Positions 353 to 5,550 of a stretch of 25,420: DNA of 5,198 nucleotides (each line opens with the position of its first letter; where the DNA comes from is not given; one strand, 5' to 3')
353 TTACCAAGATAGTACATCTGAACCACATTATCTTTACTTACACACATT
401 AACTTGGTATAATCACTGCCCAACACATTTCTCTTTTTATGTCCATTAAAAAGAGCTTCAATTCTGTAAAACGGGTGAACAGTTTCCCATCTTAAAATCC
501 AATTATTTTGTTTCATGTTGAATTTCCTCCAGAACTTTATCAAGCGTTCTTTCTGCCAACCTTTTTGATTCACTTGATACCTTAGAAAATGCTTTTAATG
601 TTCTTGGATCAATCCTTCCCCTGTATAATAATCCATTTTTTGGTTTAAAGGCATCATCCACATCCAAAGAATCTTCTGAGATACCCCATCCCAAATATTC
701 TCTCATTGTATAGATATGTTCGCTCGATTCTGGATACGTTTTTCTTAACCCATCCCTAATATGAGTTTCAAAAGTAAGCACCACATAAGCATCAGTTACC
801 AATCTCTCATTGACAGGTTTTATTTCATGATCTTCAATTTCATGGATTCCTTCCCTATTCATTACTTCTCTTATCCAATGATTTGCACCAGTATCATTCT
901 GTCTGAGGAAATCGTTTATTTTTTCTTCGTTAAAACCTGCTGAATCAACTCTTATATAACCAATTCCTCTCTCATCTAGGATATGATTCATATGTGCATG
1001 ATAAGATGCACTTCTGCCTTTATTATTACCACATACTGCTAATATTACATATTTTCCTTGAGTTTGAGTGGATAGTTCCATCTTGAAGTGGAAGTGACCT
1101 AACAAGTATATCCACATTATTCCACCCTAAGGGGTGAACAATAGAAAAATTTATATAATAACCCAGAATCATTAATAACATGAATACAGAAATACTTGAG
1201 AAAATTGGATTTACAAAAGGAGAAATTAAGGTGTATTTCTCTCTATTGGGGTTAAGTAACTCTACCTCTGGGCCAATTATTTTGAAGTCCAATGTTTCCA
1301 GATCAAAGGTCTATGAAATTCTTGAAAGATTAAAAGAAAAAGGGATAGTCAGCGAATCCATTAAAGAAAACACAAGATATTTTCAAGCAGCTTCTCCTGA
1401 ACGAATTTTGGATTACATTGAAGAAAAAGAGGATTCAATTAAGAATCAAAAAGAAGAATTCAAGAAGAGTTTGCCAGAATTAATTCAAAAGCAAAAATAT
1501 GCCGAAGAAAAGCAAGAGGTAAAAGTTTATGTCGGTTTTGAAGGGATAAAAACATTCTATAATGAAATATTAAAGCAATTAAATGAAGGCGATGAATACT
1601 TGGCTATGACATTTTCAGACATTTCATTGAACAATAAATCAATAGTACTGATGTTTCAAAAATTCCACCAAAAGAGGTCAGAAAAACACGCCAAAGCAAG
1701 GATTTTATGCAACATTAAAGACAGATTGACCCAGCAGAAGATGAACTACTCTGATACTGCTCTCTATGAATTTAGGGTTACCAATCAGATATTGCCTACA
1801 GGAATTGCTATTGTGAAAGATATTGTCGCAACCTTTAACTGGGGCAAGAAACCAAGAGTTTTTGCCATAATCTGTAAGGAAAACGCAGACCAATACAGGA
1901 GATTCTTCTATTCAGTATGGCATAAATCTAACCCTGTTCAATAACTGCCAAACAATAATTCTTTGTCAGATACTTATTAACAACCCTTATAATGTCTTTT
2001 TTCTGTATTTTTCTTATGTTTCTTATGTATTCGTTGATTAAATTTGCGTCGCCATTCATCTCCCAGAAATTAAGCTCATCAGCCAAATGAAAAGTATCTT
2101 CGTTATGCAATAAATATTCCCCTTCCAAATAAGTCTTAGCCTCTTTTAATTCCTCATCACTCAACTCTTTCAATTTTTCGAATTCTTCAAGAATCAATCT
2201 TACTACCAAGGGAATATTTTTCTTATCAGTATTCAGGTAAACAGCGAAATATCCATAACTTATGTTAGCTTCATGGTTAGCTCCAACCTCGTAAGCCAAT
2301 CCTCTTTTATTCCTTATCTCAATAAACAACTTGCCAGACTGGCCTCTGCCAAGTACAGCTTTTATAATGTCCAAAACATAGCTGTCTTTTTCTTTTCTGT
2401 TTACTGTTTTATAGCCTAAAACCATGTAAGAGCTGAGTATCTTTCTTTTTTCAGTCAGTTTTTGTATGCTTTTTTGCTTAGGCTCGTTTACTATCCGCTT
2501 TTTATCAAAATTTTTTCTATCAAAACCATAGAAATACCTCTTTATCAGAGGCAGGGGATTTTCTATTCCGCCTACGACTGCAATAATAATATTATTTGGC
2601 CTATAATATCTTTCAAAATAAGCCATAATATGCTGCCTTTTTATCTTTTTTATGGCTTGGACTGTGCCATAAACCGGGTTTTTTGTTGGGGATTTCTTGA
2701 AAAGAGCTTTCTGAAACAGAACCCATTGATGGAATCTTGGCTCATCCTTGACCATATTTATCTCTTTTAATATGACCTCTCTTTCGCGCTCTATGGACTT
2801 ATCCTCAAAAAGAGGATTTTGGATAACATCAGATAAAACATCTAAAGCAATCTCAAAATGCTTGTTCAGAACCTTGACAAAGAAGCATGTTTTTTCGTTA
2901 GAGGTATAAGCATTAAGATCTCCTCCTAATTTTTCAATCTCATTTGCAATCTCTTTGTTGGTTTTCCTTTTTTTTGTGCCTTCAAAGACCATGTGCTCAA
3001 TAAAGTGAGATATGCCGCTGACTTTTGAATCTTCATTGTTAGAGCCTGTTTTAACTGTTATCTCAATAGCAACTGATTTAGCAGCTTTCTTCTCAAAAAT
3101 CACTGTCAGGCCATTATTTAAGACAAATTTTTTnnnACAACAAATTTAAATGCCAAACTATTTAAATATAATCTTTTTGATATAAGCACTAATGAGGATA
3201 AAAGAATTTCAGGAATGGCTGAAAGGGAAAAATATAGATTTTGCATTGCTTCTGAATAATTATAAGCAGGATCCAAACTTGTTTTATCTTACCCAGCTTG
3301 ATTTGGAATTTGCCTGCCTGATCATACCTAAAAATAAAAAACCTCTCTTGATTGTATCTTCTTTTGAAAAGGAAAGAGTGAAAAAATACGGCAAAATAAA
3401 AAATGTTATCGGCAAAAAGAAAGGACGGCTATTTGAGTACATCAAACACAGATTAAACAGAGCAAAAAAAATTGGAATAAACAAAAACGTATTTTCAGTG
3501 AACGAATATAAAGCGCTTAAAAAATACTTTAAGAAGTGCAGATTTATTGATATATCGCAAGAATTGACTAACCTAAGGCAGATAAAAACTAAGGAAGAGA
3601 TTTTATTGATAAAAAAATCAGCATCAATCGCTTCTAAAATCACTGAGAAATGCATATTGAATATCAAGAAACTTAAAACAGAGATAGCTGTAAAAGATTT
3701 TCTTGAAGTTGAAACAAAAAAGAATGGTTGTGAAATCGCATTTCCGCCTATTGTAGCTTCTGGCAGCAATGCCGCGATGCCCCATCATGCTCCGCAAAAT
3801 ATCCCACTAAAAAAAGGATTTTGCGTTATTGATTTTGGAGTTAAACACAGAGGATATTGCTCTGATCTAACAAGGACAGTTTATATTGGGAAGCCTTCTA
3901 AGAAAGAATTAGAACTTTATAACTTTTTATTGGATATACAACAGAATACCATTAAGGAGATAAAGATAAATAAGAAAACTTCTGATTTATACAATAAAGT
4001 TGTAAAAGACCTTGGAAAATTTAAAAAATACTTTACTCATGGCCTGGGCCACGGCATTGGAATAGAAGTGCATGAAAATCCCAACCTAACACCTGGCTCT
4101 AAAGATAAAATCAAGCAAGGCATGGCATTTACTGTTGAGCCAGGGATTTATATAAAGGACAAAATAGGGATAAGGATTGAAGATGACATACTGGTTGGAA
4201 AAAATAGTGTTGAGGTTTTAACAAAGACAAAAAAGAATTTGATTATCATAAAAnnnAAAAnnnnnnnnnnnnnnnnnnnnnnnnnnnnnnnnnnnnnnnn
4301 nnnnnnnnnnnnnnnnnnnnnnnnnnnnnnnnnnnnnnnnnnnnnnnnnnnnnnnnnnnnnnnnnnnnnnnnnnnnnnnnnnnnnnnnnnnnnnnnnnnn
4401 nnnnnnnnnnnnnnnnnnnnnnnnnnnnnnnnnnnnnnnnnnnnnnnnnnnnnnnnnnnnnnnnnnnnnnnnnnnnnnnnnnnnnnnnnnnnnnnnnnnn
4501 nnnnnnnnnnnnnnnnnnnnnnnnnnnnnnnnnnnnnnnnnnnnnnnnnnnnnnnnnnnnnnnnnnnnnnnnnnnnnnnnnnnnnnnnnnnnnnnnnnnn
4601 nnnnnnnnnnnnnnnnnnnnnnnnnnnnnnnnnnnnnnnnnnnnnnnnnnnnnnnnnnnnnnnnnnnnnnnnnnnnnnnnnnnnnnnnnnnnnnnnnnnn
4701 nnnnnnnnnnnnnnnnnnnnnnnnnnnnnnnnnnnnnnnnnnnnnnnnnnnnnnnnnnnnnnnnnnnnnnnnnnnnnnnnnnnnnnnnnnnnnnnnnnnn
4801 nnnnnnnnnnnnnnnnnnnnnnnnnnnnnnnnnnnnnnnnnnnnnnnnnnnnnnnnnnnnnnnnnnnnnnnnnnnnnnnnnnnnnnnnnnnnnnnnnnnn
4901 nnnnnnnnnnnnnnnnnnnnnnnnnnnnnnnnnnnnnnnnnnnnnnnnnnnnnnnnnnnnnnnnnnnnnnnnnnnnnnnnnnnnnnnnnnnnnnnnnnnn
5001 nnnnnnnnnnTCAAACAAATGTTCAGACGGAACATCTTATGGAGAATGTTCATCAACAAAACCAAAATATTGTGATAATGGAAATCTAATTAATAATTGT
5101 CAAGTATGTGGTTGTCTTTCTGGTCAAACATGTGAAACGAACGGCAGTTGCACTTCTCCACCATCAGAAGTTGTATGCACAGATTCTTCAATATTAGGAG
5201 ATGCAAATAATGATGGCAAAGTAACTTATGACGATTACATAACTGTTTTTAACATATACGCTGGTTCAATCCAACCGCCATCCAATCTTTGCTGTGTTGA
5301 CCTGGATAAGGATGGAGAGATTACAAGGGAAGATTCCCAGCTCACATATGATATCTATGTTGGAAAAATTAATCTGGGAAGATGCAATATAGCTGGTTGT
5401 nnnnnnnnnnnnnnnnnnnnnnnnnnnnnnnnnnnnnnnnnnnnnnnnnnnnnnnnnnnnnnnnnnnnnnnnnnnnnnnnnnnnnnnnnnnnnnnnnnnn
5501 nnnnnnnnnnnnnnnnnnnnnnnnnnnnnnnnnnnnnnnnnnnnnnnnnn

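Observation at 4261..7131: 956-aa secreted protein combining three dockerin-like modules, Cys-rich repeats and an M64 (IgA-peptidase-like) core split by a dockerin insertion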

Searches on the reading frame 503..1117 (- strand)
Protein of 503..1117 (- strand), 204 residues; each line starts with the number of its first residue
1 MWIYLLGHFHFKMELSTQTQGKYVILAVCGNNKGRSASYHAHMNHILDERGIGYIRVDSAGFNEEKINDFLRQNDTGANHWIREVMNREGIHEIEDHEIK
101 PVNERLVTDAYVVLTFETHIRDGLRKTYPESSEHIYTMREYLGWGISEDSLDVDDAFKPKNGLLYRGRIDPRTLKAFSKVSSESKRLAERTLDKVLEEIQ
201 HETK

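Call 17: search_protein_families(library=pfam, max_evalue=0.001, proteins=[window:503-1114:-])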
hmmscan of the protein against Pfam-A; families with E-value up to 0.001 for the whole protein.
window:503-1114:- (203 aa): 1 family
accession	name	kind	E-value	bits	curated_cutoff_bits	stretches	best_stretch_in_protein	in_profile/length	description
PF01451.26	LMWPc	-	2.3e-08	34.8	23.2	1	24-155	1-121/144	Low molecular weight phosphotyrosine protein phosphatase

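Call 86: find_encoding_contigs(protein=window:503-1117:-, flank=10000, max_places=2)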
Protein window:503-1117:- (204 aa): 2 contigs read that carry it; 2 places shown.
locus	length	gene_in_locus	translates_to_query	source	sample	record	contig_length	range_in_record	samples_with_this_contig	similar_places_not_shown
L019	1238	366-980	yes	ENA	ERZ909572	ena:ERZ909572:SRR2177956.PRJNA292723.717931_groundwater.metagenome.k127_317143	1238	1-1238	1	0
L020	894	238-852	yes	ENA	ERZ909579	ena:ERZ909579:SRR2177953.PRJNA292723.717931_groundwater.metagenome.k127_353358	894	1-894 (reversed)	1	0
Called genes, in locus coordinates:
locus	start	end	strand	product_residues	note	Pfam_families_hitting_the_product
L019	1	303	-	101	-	?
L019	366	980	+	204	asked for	PF01451:LMWPc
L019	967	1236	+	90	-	?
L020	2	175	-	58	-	?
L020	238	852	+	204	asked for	PF01451:LMWPc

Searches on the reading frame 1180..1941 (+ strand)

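Call 17: search_protein_families(library=pfam, max_evalue=0.001, proteins=[window:1180-1941:+])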
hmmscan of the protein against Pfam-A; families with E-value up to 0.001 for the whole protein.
window:1180-1941:+ (254 aa): 1 family
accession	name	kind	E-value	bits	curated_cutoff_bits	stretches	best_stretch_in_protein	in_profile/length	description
PF01978.25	TrmB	-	3.1e-15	56.2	25.6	1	6-74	1-68/68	Sugar-specific transcriptional regulator TrmB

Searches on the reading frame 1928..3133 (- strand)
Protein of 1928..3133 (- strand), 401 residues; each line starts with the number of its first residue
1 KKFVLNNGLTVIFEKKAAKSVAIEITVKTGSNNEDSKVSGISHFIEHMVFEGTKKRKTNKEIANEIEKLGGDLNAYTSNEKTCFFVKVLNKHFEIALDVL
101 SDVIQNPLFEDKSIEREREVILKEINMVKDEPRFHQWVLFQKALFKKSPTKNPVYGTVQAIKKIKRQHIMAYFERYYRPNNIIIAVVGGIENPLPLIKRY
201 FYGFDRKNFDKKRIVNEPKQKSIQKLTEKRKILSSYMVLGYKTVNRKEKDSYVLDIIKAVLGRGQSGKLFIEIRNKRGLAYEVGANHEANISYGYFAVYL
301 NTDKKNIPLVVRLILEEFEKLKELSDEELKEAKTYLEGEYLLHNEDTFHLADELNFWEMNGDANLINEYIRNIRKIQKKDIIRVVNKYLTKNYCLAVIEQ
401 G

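Call 17: search_protein_families(library=pfam, max_evalue=0.001, proteins=[window:1928-3133:-])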
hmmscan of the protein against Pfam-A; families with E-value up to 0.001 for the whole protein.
window:1928-3133:- (401 aa): 2 families
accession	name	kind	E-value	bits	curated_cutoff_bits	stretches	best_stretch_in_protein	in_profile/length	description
PF00675.25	Peptidase_M16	-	7.6e-46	156.1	22.3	1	11-157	2-148/149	Insulinase (Peptidase family M16)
PF05193.26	Peptidase_M16_C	-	3.7e-30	105.6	23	1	163-335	1-180/181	Peptidase M16 inactive domain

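Call 34: search_protein_families(library=ncbifam, max_evalue=0.01, proteins=[window:1928-3133:-])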
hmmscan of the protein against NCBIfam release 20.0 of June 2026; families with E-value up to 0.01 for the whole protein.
window:1928-3133:- (401 aa): 4 families
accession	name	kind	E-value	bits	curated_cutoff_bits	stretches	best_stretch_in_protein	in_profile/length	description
NF047421.1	YfmH_fam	equivalog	7.5e-39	134.1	250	1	6-393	16-415/425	EF-P 5-aminopentanol modification-associated protein YfmH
NF047422.1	YfmF_fam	equivalog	2.2e-34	119.1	285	1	25-393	18-407/412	EF-P 5-aminopentanol modification-associated protein YfmF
NF011681.0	PRK15101.1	equivalog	1.7e-22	79.3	765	1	5-189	49-237/961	pitrilysin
TIGR02110.1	PQQ_syn_pqqF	equivalog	1e-19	70.8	320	1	2-141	2-143/697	pyrroloquinoline quinone biosynthesis protein PqqF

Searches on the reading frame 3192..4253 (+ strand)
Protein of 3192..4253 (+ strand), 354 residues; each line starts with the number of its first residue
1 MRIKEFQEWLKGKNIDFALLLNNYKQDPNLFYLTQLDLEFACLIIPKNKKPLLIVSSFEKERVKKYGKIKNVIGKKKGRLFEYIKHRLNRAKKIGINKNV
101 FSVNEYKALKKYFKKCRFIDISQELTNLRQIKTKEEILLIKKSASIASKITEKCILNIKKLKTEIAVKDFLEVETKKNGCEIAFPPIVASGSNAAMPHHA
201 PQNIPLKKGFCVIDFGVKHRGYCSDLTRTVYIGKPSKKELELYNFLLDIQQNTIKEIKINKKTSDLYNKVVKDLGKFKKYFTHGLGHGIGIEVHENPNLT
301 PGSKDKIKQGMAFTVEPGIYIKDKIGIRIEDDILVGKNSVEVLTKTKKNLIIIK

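Call 17: search_protein_families(library=pfam, max_evalue=0.001, proteins=[window:3192-4253:+])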
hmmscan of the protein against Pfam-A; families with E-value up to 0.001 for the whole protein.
window:3192-4253:+ (354 aa): 2 families
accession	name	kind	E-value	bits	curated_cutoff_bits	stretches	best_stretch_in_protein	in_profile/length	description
PF00557.29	Peptidase_M24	-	2.9e-57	194.3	23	1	140-336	3-207/208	Metallopeptidase family M24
PF01321.24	Creatinase_N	-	2.9e-20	73.5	22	1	2-131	1-128/128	Creatinase/Prolidase N-terminal domain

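Call 34: search_protein_families(library=ncbifam, max_evalue=0.01, proteins=[window:3192-4253:+])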
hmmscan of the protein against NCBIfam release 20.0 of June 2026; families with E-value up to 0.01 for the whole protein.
window:3192-4253:+ (354 aa): 16 families
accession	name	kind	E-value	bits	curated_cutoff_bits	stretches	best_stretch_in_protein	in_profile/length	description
NF040821.1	dipep_PepQ_Arch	equivalog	5.9e-56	189.9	630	1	1-351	1-346/346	Xaa-Pro dipeptidase PepQ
NF007310.0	PRK09795.1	equivalog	1.6e-44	152.2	393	1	7-352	8-357/361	aminopeptidase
NF008131.0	PRK10879.1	equivalog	1.4e-25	90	465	2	118-272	160-317/438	Xaa-Pro aminopeptidase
TIGR02993.1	ectoine_eutD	equivalog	5.3e-23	81.8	613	1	82-352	107-389/391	ectoine hydrolase DoeA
TIGR00500.1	met_pdase_I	equivalog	6.1e-20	71.8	171.35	1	130-324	2-208/247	type I methionyl aminopeptidase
NF010133.0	PRK13607.1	equivalog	4.4e-19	68.6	339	1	5-274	55-305/443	Xaa-Pro dipeptidase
NF011720.0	PRK15173.1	subfamily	3e-16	59.4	420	1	91-351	75-340/343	peptidase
NF011173.0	PRK14575.1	equivalog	3.1e-16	59.4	850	1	91-351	138-403/406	putative peptidase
NF008970.0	PRK12318.1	equivalog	2.1e-12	46.9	267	1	131-327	43-252/291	methionyl aminopeptidase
NF011174.0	PRK14576.1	subfamily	5.9e-12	45.1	487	1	63-350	105-401/405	putative endopeptidase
NF038259.1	ectoine_DoeA_2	exception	3e-11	42.7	575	1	2-352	17-385/386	ectoine hydrolase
NF009533.0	PRK12897.1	equivalog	3.3e-10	39.7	488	1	130-321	3-206/248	type I methionyl aminopeptidase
TIGR00501.1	met_pdase_II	equivalog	4.2e-06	26.5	222.65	1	132-317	3-189/295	type II methionyl aminopeptidase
NF043017.1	DimsulpropLyDddP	equivalog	3.8e-05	22.7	600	1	122-345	195-435/443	dimethylsulfonioproprionate lyase DddP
NF005583.0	PRK07281.1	equivalog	0.0014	18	445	1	217-321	128-237/286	methionyl aminopeptidase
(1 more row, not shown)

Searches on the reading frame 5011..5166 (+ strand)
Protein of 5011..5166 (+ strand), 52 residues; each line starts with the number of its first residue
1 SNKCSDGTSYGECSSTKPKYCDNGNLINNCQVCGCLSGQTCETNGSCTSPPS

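Call 12: search_protein_families(library=pfam, max_evalue=10, proteins=[window:5011-5166:+])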
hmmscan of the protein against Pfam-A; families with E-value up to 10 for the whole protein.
seq(52 aa): 0 families

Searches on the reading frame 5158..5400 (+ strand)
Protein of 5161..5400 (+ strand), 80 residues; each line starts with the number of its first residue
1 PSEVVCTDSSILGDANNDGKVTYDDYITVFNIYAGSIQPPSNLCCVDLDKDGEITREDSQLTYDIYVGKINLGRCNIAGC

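Call 12: search_protein_families(library=pfam, max_evalue=10, proteins=[window:5161-5400:+])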
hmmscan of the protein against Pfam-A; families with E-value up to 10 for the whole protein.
seq(80 aa): 7 families
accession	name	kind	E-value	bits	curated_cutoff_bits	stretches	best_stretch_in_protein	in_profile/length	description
PF00036.39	EF-hand_1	-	2.9e-06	26.8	25.4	2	14-30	10-26/29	EF hand domain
PF13202.12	EF-hand_5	-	6e-06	25.9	25.9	2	45-57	7-19/25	EF hand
PF00404.24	Dockerin_1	-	8.6e-06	26.3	22.9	1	12-60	1-50/57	Dockerin type I domain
PF13499.12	EF-hand_7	-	0.00028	21.6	30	2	14-30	50-66/67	EF-hand domain pair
PF13405.12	EF-hand_6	-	0.00094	19.2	25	2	14-31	10-27/30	EF-hand domain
PF13833.12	EF-hand_8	-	0.011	15.9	28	2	13-31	34-52/54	EF-hand domain pair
PF12198.13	Tuberculin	-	0.046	14.1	25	1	28-67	7-48/83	Tuberculin-active protein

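Call 52: search_solved_structures(query=A5, max_evalue=1, show_alignments=1)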
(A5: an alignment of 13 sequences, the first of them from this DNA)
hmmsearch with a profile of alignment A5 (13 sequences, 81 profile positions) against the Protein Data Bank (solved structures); distinct sequences matched with E-value up to 1: 142 (the best 60 are shown).
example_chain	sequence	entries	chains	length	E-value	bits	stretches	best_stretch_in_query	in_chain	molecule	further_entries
8x39_A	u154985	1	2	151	5.9e-21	77.3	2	10-74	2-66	Serine protease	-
8x3a_A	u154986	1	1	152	6.1e-21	77.3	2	10-74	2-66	Serine protease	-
4uyq_B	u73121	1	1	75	2.7e-11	46.4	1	12-73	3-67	Cellulosomal scaffoldin adaptor protein B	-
4uyp_B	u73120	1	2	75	5.8e-11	45.3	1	12-73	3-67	Cellulosomal scaffoldin adaptor protein B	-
2ccl_B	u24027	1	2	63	2.1e-10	43.5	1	12-68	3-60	ENDO-1,4-BETA-XYLANASE Y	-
3ul4_B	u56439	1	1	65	4.1e-10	42.6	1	12-71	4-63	Cellulosome enzyme, dockerin type I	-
5nrk_B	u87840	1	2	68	4.3e-10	42.5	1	14-71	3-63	DocCel5: Type I dockerin repeat domain from A. cellulolyticus family 5 endoglucanase WP_01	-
1daq_A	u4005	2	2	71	6.1e-10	42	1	9-72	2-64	ENDOGLUCANASE SS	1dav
1ohz_B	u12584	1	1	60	6.8e-10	41.9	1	14-68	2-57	ENDO-1,4-BETA-XYLANASE Y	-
4fl4_A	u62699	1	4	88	7.8e-10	41.7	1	12-68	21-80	Glycoside hydrolase family 9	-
2mte_A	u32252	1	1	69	7.8e-10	41.7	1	9-72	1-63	Cellulose 1,4-beta-cellobiosidase (reducing end) CelS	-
2yik_A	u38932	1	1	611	9e-10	41.5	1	10-68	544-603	ENDOGLUCANASE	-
8zvk_A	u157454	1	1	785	1.5e-09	40.8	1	9-68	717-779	AaBgIC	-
5nrm_B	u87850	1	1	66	2.6e-09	40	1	14-71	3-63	DocCel5: Type I dockerin repeat domain from A. cellulolyticus family 5 endoglucanase WP_01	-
4cj0_A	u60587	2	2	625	4.9e-09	39.1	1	9-68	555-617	ENDOGLUCANASE D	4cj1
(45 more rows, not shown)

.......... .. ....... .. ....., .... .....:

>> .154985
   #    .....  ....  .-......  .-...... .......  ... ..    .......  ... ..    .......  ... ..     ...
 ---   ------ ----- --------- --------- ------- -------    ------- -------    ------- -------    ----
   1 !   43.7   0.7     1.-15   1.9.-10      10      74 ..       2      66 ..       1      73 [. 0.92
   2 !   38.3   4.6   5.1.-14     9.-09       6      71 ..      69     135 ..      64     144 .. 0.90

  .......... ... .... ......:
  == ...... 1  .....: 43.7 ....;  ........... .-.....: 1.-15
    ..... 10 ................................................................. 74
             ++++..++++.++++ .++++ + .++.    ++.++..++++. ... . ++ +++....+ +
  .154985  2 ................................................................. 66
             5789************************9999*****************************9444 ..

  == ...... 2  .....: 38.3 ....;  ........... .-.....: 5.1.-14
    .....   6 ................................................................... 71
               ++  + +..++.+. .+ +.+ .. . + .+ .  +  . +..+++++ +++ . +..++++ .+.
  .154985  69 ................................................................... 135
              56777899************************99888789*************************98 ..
